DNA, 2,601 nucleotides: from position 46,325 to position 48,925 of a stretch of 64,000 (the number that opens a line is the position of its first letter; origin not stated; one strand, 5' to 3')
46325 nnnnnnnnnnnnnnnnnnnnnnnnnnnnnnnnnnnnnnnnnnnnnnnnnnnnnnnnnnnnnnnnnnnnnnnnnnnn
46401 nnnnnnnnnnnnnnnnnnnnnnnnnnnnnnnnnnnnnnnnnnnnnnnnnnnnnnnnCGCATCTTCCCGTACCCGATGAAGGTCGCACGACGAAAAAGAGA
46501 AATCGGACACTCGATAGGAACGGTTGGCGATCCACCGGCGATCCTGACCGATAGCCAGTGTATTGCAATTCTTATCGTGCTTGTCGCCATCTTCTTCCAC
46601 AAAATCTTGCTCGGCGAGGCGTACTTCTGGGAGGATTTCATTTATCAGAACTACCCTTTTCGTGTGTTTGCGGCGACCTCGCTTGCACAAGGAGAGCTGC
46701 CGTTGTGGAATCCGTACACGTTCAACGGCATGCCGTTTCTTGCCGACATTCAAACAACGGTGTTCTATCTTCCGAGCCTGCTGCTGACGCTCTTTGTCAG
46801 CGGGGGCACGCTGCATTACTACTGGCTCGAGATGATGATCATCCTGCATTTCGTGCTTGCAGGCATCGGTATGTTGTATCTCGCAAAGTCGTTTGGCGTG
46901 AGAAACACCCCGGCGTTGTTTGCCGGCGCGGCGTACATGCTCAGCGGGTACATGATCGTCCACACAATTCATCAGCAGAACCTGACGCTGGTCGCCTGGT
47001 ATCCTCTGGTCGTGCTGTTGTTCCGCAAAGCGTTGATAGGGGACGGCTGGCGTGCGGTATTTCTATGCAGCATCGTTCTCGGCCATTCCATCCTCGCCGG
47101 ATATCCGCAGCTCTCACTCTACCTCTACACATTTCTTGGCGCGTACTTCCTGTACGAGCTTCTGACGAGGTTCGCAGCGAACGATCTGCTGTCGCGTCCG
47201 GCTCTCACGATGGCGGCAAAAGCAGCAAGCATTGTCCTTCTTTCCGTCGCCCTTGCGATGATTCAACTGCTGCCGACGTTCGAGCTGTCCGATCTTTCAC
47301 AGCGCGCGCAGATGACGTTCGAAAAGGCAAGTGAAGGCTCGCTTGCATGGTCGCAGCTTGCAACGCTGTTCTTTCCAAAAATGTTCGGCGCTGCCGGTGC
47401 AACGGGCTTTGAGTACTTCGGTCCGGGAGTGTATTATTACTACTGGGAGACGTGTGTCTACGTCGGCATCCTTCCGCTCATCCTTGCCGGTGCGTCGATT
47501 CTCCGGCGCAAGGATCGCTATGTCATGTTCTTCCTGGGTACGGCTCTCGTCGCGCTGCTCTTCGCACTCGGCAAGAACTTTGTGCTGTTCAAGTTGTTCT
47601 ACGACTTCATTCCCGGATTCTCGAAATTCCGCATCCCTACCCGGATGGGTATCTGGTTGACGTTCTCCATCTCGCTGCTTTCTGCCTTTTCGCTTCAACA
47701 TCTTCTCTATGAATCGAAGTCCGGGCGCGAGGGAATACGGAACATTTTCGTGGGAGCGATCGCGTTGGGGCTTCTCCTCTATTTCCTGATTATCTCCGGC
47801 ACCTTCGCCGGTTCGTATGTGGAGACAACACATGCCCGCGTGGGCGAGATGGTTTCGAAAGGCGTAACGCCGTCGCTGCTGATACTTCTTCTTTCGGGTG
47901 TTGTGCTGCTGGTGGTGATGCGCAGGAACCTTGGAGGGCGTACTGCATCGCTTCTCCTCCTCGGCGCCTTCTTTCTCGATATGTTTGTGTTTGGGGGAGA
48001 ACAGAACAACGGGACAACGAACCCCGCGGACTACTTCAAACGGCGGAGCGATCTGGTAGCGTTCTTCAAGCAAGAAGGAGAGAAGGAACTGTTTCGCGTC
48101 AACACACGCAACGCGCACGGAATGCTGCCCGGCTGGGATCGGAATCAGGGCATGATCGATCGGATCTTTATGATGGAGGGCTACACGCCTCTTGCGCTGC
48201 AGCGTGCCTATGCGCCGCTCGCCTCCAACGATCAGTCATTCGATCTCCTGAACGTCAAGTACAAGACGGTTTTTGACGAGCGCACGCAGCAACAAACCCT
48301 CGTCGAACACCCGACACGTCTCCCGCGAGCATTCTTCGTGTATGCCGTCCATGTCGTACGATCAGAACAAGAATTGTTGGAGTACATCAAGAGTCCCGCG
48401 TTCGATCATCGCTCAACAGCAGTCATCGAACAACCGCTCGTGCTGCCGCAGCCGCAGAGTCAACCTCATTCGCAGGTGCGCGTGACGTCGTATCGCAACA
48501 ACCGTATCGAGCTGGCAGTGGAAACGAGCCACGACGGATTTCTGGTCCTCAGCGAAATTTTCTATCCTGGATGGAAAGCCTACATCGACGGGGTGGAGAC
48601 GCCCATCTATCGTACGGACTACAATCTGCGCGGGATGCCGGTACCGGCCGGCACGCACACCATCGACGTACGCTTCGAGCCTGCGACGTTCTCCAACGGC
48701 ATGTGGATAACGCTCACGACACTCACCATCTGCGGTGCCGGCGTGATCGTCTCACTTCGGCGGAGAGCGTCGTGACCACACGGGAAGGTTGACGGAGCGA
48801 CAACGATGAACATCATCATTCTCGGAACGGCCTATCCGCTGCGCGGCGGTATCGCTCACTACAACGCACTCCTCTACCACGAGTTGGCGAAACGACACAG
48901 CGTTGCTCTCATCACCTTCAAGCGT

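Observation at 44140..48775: CsbB/GtrB-like GT2 plus YfhO GT-C pair: a periplasmic polymer glycosylation module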

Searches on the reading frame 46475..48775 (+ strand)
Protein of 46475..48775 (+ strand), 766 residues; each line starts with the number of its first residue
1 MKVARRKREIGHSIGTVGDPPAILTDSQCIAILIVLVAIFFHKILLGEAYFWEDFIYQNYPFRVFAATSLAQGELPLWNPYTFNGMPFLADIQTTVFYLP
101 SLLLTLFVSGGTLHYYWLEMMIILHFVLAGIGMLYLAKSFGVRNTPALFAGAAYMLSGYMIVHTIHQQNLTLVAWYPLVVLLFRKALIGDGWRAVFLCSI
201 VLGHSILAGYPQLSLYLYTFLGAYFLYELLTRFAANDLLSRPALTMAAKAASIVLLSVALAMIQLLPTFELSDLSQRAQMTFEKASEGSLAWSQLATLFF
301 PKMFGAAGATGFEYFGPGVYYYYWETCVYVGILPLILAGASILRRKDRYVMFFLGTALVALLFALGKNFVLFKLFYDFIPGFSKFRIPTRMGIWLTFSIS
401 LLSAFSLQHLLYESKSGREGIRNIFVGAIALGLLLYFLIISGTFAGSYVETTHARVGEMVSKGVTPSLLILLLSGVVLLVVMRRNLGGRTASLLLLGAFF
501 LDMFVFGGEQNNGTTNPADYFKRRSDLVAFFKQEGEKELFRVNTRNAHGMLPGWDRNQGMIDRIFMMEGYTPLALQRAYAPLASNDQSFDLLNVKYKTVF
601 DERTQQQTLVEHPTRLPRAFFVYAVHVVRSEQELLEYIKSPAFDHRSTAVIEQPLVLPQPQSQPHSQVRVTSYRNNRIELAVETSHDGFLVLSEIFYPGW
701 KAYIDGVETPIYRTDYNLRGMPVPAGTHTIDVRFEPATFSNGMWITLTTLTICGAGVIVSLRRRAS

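Call 3: search_protein_families(library=pfam, proteins=[window:46475-48775:+], max_evalue=0.01)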
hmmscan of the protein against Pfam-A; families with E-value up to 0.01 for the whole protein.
window:46475-48775:+ (766 aa): 1 family
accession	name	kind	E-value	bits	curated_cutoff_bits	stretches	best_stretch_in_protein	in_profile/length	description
PF09586.16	YfhO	-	1e-13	51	28.5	2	665-746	753-835/835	Bacterial membrane protein YfhO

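Call 9: search_protein_families(library=ncbifam, proteins=[window:46475-48775:+], max_evalue=0.01)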
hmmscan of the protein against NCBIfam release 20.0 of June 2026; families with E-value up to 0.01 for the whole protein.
window:46475-48775:+ (766 aa): 1 family
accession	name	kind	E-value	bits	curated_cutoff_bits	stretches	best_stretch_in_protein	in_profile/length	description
NF047589.1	GlcsyltransPgfM1Strep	equivalog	3.3e-05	22.1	1400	1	666-752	859-946/955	glycosyltransferase PgfM1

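Call 11: find_homologous_proteins(query=window:46475-48775:+, max_evalue=0.00001)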
Query window:46475-48775:+ (766 aa): 837 proteins with E <= 0.00001 among 8000 candidates; the best 120 are listed.
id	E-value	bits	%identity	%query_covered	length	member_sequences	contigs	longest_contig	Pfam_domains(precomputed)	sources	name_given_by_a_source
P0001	0.0e+0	1725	100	100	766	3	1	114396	PF09586.17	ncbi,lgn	-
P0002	0.0e+0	1303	74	100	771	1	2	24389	PF09586.17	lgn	-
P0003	0.0e+0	1275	75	96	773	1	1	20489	PF09586.17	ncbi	-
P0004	0.0e+0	1273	75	100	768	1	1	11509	PF09586.17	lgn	-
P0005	0.0e+0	1261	74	100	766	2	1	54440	PF09586.17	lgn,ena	-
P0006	0.0e+0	1209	70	99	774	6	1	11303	PF09586.17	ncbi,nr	ncbi:MAG TPA: YfhO family protein [Bacteroidota bacterium]|nr:YfhO family protein [Bacteroidota bact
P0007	0.0e+0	1199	70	97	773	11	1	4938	PF09586.17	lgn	-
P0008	0.0e+0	1184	67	100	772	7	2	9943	PF09586.17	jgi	-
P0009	0.0e+0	1181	69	99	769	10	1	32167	PF09586.17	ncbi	-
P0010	0.0e+0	1174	70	97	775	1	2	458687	PF09586.17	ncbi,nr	ncbi:MAG: YfhO family protein [Bacteroidetes bacterium]|nr:YfhO family protein [Bacteroidota bacteri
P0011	0.0e+0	1149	69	97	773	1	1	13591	PF09586.17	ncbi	-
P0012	0.0e+0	1148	65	99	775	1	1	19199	PF09586.17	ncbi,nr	ncbi:MAG: YfhO family protein [Ignavibacteriae bacterium]|nr:YfhO family protein [Ignavibacteriota b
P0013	0.0e+0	1145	66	99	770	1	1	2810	PF09586.17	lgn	-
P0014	0.0e+0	1138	67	97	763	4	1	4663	PF09586.17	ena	-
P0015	0.0e+0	1134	68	97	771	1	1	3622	PF09586.17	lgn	-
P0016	0.0e+0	1122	67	97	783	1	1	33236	PF09586.17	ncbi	-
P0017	0.0e+0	1110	65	99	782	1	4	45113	PF09586.17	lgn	-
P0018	0.0e+0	1110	65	98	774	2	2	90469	PF09586.17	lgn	-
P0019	0.0e+0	1107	63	100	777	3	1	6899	PF09586.17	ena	-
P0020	0.0e+0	1101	66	97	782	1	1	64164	PF09586.17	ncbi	-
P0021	0.0e+0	1078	63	98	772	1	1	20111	PF09586.17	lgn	-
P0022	0.0e+0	1064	63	99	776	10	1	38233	PF09586.17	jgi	jgi:hypothetical protein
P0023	0.0e+0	1060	63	99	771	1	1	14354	PF09586.17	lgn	-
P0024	3.7e-289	980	60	95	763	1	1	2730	PF09586.17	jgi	-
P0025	5.2e-288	976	59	96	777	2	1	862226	PF09586.17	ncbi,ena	-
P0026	2.5e-286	970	59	95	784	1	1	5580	PF09586.17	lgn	-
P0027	6.6e-285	966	58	99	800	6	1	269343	PF09586.17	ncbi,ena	-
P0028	1.0e-283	962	57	100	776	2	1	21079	PF09586.17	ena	-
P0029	1.0e-283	962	59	96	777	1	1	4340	PF09586.17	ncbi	-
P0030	1.1e-281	955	56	99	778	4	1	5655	PF09586.17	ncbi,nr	ncbi:MAG: hypothetical protein O7D34_12425 [Ignavibacteria bacterium]|nr:hypothetical protein [Ignav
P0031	6.7e-281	952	57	99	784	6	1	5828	PF09586.17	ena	-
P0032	6.4e-280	949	59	96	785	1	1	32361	PF09586.17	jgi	jgi:hypothetical protein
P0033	6.4e-280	949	55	100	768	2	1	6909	PF09586.17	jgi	jgi:hypothetical protein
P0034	2.0e-279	948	57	96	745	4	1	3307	PF09586.17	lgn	-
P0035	4.2e-278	943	55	100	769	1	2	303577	PF09586.17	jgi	jgi:hypothetical protein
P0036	8.2e-278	942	57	100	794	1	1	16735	PF09586.17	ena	-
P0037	4.4e-277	940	58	96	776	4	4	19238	PF09586.17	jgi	jgi:hypothetical protein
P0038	2.1e-273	928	56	97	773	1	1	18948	PF09586.17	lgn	-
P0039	7.7e-273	926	56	99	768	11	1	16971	PF09586.17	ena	-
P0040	1.4e-271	922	56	99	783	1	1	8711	PF09586.17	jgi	jgi:hypothetical protein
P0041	2.5e-271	921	56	97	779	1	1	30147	PF09586.17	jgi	-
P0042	1.5e-269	915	57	95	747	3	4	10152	PF09586.17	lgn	-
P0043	2.8e-269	914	55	96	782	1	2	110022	PF09586.17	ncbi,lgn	-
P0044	7.8e-269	913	55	100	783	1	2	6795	PF09586.17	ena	-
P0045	8.6e-268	909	56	95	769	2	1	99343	PF09586.17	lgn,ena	-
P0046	1.5e-267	908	53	100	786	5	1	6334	PF09586.17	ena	-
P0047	4.2e-266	903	54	99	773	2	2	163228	PF09586.17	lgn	-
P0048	2.0e-265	901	55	95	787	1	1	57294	PF09586.17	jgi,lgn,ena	-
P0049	4.1e-265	900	56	97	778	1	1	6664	PF09586.17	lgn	-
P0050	9.9e-264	896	54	97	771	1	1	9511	PF09586.17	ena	-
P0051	2.5e-263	894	56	97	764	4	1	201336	PF09586.17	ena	-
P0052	4.2e-261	887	55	97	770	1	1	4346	PF09586.17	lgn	-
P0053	7.2e-261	886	55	96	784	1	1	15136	PF09586.17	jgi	jgi:Bacterial membrane protein YfhO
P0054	1.9e-260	885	52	100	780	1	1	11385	PF09586.17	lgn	-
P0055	9.7e-259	879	55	95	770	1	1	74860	PF09586.17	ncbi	-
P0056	7.4e-258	876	54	96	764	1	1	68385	PF09586.17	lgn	-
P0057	1.6e-257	875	54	99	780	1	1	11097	PF09586.17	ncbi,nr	ncbi:MAG: YfhO family protein [Ignavibacteriales bacterium]|nr:YfhO family protein [Ignavibacteriale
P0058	2.5e-257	874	54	97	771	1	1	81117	PF09586.17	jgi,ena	-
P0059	3.6e-257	874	52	96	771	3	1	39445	PF09586.17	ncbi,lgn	-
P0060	7.1e-257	873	53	99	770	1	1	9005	PF09586.17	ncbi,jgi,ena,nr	ncbi:MAG: hypothetical protein OEM41_01465 [Ignavibacteria bacterium]|nr:hypothetical protein [Ignav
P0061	1.1e-256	872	54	94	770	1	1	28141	PF09586.17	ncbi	-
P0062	2.9e-256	871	54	97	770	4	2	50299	PF09586.17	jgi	jgi:hypothetical protein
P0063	1.0e-255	869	54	96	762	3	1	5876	PF09586.17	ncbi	-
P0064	1.1e-255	869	55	96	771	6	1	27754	PF09586.17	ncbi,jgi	-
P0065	3.2e-255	868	52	100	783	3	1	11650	PF09586.17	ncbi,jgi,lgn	-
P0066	5.0e-254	864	55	97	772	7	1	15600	PF09586.17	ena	-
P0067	1.4e-253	862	53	100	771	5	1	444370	PF09586.17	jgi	jgi:hypothetical protein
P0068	1.8e-253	862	55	96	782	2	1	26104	PF09586.17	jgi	jgi:Bacterial membrane protein YfhO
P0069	4.6e-253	860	52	98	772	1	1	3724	PF09586.17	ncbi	-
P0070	8.6e-253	859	53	97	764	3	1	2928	PF09586.17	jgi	-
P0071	4.9e-252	857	53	96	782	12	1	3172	PF09586.17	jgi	jgi:hypothetical protein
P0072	8.0e-252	856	54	97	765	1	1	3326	PF09586.17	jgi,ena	-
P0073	3.3e-251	854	53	96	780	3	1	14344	PF09586.17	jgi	jgi:hypothetical protein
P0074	5.6e-251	853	52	99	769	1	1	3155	PF09586.17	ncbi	-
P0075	1.3e-250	852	52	96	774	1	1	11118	PF09586.17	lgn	-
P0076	1.4e-250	852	52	96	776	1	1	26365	PF09586.17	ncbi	-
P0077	1.5e-250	852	53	97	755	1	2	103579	PF09586.17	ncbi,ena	-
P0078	3.2e-250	851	52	100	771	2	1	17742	PF09586.17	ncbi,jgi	-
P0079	4.1e-250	851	52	94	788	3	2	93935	PF09586.17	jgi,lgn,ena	-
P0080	1.0e-249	849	51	99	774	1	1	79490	PF09586.17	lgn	-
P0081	1.3e-249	849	53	97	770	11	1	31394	PF09586.17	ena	-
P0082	1.8e-249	848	51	100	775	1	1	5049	PF09586.17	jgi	jgi:hypothetical protein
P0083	2.3e-249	848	54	95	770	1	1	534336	PF09586.17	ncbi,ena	-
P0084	3.2e-249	848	52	96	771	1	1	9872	PF09586.17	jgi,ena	-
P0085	6.3e-249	847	53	96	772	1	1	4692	PF09586.17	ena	-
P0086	1.5e-248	846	52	97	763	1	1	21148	PF09586.17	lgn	-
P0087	2.9e-248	845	52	96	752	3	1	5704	PF09586.17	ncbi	ncbi:MAG TPA: YfhO family protein, partial [Bacteroidota bacterium]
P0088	9.8e-248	843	52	96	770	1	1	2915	PF09586.17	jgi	jgi:hypothetical protein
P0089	1.8e-247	842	52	99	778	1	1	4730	PF09586.17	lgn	-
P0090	5.9e-247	840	51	100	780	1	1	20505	PF09586.17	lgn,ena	-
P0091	8.4e-247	840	53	97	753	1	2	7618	PF09586.17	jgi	jgi:hypothetical protein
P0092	1.2e-246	839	50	99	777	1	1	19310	PF09586.17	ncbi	-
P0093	1.7e-246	839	52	97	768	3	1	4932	PF09586.17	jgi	jgi:hypothetical protein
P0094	1.8e-246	839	54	97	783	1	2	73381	PF09586.17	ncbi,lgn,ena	-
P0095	3.5e-246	838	52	97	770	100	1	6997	PF09586.17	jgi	jgi:hypothetical protein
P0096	3.6e-246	838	53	97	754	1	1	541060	PF09586.17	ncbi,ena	-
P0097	4.6e-246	837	52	97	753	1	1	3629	PF09586.17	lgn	-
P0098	6.3e-246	837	52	99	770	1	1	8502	PF09586.17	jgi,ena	-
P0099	8.2e-246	836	52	96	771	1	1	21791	PF09586.17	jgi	jgi:hypothetical protein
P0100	9.8e-246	836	53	97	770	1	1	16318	PF09586.17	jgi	jgi:hypothetical protein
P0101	3.5e-245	834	53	97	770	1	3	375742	PF09586.17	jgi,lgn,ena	-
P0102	4.3e-245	834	52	99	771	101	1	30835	PF09586.17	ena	-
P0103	6.4e-245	833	52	97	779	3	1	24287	PF09586.17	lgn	-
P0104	2.0e-244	832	51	97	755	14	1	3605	PF09586.17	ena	-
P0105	2.1e-244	832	51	97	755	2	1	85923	PF09586.17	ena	-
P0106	2.9e-244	831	51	97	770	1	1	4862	PF09586.17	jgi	jgi:hypothetical protein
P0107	5.8e-244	830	50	100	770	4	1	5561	PF09586.17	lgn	-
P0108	7.5e-244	830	51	97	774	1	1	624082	PF09586.17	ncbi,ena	-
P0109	2.0e-243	829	52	97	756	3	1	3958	PF09586.17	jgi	-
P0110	3.2e-243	828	51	99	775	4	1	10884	PF09586.17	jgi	-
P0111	1.6e-242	825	50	100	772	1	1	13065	PF09586.17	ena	-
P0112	1.7e-242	825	51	99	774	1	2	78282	PF09586.17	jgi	jgi:hypothetical protein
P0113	1.9e-242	825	51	97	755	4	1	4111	PF09586.17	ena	-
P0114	2.5e-242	825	52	97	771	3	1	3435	PF09586.17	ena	-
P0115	2.6e-242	825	51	99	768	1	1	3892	PF09586.17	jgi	jgi:hypothetical protein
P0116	5.2e-242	824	50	100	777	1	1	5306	PF09586.17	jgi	jgi:hypothetical protein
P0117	1.1e-241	823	50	97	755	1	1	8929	PF09586.17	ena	-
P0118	1.1e-241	823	50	100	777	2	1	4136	PF09586.17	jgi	jgi:hypothetical protein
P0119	2.0e-241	822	51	97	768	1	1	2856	PF09586.17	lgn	-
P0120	2.7e-241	821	50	99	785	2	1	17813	PF09586.17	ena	-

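Call 12: find_encoding_contigs(protein=P0001, flank=8000, max_places=2)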
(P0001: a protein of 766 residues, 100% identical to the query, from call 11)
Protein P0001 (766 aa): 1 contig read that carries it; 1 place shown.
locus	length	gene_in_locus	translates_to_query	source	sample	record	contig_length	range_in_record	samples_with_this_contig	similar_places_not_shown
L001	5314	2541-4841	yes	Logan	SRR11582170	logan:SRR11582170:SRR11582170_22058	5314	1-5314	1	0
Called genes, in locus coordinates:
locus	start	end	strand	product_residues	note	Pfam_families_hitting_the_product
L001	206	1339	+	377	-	PF13641:Glyco_tranf_2_3, PF00535:Glycos_transf_2, PF10111:Glyco_tranf_2_2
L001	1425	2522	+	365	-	PF01075:Glyco_transf_9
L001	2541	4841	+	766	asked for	PF09586:YfhO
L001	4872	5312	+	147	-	?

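Call 13: find_encoding_contigs(protein=P0025, flank=8000, max_places=2)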
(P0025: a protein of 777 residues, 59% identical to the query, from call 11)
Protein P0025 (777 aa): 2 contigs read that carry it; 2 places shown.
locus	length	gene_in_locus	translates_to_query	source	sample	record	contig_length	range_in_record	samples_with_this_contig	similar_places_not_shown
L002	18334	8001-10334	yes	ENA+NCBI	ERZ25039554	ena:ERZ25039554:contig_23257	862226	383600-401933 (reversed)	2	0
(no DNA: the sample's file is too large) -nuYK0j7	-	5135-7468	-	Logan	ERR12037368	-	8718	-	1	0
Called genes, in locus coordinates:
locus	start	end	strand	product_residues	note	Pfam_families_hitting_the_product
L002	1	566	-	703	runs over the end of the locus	PF00122:E1-E2_ATPase, PF00702:Hydrolase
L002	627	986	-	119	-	PF12840:HTH_20 (weak), PF01022:HTH_5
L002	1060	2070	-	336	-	PF14378:PAP2_3, PF01569:PAP2, PF14360:PAP2_C (weak)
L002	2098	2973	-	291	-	PF00398:RrnaAD, PF13649:Methyltransf_25 (faint)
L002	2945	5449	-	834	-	PF05170:AsmA, PF05359:DUF748, PF13116:YhdP (faint)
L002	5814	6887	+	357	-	PF00535:Glycos_transf_2, PF10111:Glyco_tranf_2_2, PF13641:Glyco_tranf_2_3 (weak)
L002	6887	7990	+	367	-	PF01075:Glyco_transf_9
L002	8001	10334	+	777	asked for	PF09586:YfhO (weak)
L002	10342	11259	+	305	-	PF00535:Glycos_transf_2, PF10111:Glyco_tranf_2_2 (weak), PF13641:Glyco_tranf_2_3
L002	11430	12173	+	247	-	PF13489:Methyltransf_23, PF13847:Methyltransf_31, PF08241:Methyltransf_11, PF08242:Methyltransf_12, PF13649:Methyltransf_25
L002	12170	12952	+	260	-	PF00483:NTP_transferase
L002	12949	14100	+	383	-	PF13439:Glyco_transf_4, PF13579:Glyco_trans_4_4, PF00534:Glycos_transf_1, PF13692:Glyco_trans_1_4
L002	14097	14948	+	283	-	PF00535:Glycos_transf_2, PF13641:Glyco_tranf_2_3, PF13632:Glyco_trans_2_3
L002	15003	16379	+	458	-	-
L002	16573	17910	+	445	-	PF01943:Polysacc_synt, PF13440:Polysacc_synt_3, PF01554:MatE (weak)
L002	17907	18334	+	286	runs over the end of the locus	PF05050:Methyltransf_21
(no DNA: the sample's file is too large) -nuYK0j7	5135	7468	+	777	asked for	PF09586:YfhO (weak)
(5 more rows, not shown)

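Call 14: find_encoding_contigs(protein=P0108, flank=8000, max_places=2)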
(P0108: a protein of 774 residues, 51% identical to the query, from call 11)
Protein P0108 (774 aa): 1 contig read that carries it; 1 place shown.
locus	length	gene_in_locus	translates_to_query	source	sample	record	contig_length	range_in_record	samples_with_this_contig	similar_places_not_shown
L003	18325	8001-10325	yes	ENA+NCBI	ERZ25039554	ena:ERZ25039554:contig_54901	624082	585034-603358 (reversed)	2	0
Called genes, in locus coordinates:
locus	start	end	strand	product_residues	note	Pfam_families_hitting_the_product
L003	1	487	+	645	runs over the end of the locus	-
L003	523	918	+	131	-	PF13581:HATPase_c_2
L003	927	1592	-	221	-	-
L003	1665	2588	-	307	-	PF00056:Ldh_1_N, PF02866:Ldh_1_C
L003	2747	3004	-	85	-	PF01016:Ribosomal_L27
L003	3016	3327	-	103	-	PF00829:Ribosomal_L21p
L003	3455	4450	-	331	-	PF14378:PAP2_3, PF01569:PAP2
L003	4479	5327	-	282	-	PF00398:RrnaAD, PF13649:Methyltransf_25 (weak)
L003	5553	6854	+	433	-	PF00535:Glycos_transf_2, PF10111:Glyco_tranf_2_2, PF13641:Glyco_tranf_2_3 (weak)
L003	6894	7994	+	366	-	PF01075:Glyco_transf_9 (weak)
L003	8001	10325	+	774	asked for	PF09586:YfhO (faint)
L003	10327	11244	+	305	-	PF00535:Glycos_transf_2, PF10111:Glyco_tranf_2_2 (weak)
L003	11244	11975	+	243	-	PF13489:Methyltransf_23, PF13847:Methyltransf_31, PF08241:Methyltransf_11, PF08242:Methyltransf_12, PF13649:Methyltransf_25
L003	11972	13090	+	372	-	PF13439:Glyco_transf_4 (weak), PF13579:Glyco_trans_4_4 (weak), PF00534:Glycos_transf_1, PF13692:Glyco_trans_1_4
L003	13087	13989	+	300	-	PF13489:Methyltransf_23, PF13847:Methyltransf_31, PF08241:Methyltransf_11, PF08242:Methyltransf_12, PF13649:Methyltransf_25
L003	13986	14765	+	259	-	PF13489:Methyltransf_23, PF13847:Methyltransf_31, PF08241:Methyltransf_11, PF08242:Methyltransf_12, PF13649:Methyltransf_25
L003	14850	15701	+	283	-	PF13641:Glyco_tranf_2_3, PF00535:Glycos_transf_2, PF13632:Glyco_trans_2_3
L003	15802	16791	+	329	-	PF01073:3Beta_HSD, PF01370:Epimerase, PF02719:Polysacc_synt_2, PF04321:RmlD_sub_bind, PF07993:NAD_binding_4 (faint), PF13460:NAD_binding_10, PF16363:GDP_Man_Dehyd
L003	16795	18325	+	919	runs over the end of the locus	PF01943:Polysacc_synt, PF13440:Polysacc_synt_3, PF01943:Polysacc_synt, PF13440:Polysacc_synt_3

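Call 17: search_solved_structures(query=window:46475-48775:+, max_evalue=1)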
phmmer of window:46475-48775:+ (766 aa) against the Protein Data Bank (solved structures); distinct sequences matched with E-value up to 1: 1.
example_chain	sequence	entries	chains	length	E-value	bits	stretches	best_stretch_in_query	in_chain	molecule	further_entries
8a24_A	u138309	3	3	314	0.078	14.8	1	444-526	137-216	Lysophospholipase A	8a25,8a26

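Call 37: predict_structure(alignment_id=A1)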
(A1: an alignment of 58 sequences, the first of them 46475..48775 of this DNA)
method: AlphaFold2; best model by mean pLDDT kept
length: 766 residues; sequences in the alignment: 58
mean_pLDDT: 91.2   pTM: 0.90
mean pLDDT of the five models: 91.2, 90.9, 90.8, 89.5, 88.8
residues with pLDDT >= 90: 589; 70-90: 146; 50-70: 12; < 50: 19
segments of 3 or more residues with pLDDT < 50: 1-19
pLDDT, mean of each block of 10 residues (from residue 1): 35 39 87 98 96 90 95 93 88 90 94 94 98 98 96 97 91 97 95 96 95 96 97 93 96 98 91 78 93 95 90 89 92 96 93 98 97 94 91 97 94 77 91 95 87 87 94 92 80 93 94 92 93 93 92 91 90 74 92 95 91 94 94 93 94 88 93 95 97 92 96 94 97 94 97 96 78
secondary structure, 60 per line:
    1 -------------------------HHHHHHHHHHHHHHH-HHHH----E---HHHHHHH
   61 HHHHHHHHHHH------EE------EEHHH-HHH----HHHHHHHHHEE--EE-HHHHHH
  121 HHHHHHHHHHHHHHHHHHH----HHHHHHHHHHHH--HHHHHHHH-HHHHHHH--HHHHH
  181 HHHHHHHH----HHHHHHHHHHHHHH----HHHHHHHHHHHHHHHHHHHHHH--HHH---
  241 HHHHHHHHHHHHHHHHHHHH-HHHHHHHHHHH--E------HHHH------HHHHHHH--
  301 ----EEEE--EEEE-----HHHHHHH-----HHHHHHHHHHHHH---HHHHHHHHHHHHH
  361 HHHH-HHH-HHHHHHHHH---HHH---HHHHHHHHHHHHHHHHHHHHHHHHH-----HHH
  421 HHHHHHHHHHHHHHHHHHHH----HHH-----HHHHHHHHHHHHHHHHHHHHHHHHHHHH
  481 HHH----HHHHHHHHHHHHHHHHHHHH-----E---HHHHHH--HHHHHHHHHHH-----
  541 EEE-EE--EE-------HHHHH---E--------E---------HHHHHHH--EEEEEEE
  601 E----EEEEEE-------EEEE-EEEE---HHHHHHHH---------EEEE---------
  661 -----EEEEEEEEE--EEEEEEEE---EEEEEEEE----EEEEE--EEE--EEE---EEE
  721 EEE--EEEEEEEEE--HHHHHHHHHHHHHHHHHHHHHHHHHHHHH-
elements in order (helices of 4 or more, strands of 3 or more residues): H26-40 H42-45 H54-71 H99-107 H115-139 H144-155 H158-165 H167-173 H176-188 H193-206 H211-232 H241-260 H262-272 H282-285 H292-298 E305-308 E311-314 H320-326 H332-344 H348-364 H370-378 H388-412 H418-440 H453-483 H488-507 H517-522 H525-535 E541-543 H558-562 H585-591 E594-601 E606-611 E619-622 E624-627 H631-638 E648-651 E666-674 E677-684 E688-695 E700-704 E707-709 E712-714 E718-723 E726-734 H737-765
